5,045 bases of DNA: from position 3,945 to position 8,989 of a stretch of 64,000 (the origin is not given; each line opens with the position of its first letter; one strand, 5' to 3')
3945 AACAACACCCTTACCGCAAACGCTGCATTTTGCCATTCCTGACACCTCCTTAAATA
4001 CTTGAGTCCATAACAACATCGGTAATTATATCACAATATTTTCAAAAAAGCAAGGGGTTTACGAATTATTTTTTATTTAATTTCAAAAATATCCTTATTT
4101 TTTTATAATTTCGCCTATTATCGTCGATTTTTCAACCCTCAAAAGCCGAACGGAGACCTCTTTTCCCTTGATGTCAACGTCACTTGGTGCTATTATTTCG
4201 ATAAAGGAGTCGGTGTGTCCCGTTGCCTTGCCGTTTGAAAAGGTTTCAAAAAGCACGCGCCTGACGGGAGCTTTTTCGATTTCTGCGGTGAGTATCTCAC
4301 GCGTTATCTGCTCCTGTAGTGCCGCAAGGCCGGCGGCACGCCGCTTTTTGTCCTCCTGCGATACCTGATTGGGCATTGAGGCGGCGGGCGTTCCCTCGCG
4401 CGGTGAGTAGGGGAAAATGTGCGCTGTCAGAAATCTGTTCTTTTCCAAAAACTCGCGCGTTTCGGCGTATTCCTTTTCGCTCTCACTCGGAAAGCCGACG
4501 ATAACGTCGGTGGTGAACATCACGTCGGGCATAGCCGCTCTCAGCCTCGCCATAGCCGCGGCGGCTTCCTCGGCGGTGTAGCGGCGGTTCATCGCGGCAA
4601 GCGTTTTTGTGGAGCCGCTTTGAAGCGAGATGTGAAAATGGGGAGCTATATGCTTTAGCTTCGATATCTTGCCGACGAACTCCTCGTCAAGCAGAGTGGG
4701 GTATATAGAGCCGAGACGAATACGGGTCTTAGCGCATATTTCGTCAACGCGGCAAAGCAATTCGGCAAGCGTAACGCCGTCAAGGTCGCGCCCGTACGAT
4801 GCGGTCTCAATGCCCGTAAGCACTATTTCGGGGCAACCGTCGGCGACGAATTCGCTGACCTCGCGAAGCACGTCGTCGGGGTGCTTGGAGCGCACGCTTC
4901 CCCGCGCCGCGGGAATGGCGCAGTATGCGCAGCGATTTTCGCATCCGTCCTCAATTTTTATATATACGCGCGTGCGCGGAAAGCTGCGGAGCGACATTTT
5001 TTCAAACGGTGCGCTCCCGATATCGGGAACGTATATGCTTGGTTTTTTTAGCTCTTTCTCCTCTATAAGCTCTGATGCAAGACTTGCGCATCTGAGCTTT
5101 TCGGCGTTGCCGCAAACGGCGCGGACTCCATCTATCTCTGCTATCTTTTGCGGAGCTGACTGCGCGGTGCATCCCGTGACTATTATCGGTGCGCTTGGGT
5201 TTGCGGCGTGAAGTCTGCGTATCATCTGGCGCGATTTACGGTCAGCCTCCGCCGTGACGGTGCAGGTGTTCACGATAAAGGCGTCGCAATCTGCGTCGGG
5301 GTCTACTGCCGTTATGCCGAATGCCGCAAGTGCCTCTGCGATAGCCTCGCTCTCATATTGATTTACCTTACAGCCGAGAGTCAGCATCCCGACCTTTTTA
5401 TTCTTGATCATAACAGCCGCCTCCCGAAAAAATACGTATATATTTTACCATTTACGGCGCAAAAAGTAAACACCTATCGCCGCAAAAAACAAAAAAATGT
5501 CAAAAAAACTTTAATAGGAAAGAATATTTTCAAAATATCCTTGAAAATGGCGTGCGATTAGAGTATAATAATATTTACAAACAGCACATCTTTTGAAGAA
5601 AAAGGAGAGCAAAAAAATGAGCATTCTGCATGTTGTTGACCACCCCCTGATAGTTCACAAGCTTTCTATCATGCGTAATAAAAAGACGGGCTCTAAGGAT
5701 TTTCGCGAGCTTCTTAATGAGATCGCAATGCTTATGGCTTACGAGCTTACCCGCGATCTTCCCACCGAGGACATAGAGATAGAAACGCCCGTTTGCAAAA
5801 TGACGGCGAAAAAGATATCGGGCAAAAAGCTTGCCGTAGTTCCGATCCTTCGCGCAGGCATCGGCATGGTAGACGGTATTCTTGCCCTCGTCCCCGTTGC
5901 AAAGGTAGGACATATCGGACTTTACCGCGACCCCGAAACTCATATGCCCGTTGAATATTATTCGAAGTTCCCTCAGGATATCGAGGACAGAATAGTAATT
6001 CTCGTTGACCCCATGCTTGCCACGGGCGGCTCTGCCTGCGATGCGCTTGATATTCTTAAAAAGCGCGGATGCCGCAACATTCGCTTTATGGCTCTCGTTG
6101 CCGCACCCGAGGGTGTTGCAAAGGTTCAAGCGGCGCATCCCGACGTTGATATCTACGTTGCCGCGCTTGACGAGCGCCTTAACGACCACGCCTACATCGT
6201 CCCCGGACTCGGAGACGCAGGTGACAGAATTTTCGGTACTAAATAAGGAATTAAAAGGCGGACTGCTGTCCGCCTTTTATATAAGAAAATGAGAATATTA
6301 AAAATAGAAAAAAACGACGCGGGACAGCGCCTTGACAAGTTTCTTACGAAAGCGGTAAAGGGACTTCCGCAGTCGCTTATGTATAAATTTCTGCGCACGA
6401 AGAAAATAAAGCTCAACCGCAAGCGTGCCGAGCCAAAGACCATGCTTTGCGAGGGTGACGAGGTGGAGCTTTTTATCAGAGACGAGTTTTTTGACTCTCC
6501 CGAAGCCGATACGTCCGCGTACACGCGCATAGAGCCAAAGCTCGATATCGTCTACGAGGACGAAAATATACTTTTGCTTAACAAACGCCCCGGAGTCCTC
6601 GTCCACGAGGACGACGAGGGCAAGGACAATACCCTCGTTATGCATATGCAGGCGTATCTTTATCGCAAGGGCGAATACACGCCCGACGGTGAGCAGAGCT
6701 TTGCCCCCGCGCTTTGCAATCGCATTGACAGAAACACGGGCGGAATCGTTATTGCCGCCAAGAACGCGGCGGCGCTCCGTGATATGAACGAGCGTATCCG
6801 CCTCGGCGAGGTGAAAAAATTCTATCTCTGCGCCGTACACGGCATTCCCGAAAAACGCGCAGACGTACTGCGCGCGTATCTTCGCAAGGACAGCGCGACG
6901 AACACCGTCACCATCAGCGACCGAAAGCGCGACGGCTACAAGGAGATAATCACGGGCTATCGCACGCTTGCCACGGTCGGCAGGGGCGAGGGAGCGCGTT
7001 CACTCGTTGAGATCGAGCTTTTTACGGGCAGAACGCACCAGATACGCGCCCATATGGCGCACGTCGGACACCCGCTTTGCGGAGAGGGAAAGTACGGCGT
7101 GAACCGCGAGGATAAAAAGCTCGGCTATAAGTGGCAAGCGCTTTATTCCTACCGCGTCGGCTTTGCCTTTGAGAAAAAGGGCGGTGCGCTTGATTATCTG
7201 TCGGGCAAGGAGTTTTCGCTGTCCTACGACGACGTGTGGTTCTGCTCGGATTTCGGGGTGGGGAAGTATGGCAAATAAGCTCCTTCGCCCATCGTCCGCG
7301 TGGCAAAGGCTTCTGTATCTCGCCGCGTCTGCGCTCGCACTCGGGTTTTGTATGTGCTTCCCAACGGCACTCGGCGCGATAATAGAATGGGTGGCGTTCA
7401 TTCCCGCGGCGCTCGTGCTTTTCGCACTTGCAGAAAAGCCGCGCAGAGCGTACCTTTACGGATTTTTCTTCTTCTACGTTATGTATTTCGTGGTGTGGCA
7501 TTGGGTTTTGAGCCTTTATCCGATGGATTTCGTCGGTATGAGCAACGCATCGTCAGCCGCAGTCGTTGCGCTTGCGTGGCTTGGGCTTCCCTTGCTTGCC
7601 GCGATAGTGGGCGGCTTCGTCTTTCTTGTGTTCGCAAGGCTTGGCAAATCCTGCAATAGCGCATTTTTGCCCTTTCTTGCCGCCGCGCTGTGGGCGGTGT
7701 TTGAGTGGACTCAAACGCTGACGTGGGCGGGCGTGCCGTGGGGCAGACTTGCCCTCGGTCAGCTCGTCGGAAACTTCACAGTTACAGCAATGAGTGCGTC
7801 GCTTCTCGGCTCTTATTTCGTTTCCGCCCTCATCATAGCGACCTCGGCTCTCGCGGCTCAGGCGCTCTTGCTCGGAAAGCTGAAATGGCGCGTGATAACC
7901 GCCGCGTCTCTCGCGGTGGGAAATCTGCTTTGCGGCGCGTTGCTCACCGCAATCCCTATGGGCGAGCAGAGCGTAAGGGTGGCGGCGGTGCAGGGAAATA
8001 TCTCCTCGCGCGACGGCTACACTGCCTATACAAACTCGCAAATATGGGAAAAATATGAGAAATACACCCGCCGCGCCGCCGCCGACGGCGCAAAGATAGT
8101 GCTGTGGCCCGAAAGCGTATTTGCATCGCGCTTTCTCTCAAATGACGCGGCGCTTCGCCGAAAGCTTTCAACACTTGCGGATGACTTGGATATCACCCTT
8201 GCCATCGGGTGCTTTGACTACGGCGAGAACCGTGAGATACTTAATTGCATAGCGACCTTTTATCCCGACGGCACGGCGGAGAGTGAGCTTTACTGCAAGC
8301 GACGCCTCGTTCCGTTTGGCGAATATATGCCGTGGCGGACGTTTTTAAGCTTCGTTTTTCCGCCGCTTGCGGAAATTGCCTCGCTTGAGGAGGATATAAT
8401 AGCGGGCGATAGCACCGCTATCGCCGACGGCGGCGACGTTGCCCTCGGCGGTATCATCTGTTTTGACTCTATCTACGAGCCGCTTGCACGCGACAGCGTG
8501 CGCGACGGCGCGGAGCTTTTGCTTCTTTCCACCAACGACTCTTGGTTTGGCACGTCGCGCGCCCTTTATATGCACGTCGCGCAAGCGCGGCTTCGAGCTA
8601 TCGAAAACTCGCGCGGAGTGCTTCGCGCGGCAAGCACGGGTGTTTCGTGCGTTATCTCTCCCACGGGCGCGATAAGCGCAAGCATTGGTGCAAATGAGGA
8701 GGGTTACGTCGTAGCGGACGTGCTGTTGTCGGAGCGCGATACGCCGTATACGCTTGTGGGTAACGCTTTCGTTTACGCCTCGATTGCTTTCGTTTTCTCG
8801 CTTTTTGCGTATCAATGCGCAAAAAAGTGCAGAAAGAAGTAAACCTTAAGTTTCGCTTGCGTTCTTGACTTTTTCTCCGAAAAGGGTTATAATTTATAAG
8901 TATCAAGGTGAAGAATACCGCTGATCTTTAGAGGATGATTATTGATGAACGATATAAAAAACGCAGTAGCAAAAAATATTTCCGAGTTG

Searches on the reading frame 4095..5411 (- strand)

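Call 87: search_protein_families(library=pfam, proteins=[window:4095-5411:-], max_evalue=0.00001)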
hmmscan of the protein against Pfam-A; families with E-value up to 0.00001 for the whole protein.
window:4095-5411:- (438 aa): 2 families
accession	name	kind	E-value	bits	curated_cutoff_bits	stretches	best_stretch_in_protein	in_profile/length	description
PF00919.26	UPF0004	-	3.3e-25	88.4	27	1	6-100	1-97/98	Uncharacterized protein family UPF0004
PF04055.27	Radical_SAM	-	9.8e-25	88.1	29.5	1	155-322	5-166/166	Radical SAM superfamily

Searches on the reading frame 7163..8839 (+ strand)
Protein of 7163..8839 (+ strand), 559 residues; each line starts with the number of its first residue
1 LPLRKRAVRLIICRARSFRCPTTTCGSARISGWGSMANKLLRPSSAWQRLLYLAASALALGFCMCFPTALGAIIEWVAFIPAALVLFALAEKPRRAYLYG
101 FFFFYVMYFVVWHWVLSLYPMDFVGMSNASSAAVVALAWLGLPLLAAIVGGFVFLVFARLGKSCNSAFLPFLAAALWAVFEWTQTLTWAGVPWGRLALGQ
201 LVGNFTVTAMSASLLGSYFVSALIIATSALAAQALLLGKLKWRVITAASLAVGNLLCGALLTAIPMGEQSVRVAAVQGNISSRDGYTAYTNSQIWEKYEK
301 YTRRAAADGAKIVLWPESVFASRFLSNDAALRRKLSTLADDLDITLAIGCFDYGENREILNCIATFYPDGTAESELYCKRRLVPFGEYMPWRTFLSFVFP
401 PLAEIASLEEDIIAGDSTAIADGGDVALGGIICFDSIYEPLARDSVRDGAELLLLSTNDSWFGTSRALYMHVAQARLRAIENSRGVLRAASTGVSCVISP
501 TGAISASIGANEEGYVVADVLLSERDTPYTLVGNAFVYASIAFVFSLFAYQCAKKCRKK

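Call 87: search_protein_families(library=pfam, proteins=[window:7163-8839:+], max_evalue=0.00001)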
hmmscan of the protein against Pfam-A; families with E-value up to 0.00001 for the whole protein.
window:7163-8839:+ (559 aa): 2 families
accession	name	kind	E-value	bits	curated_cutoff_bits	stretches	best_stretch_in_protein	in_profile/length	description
PF00795.27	CN_hydrolase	-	2.3e-33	116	23.2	1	272-523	1-249/256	Carbon-nitrogen hydrolase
PF20154.4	LNT_N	-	1.6e-13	51.6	27.1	1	64-230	7-159/159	Apolipoprotein N-acyltransferase N-terminal domain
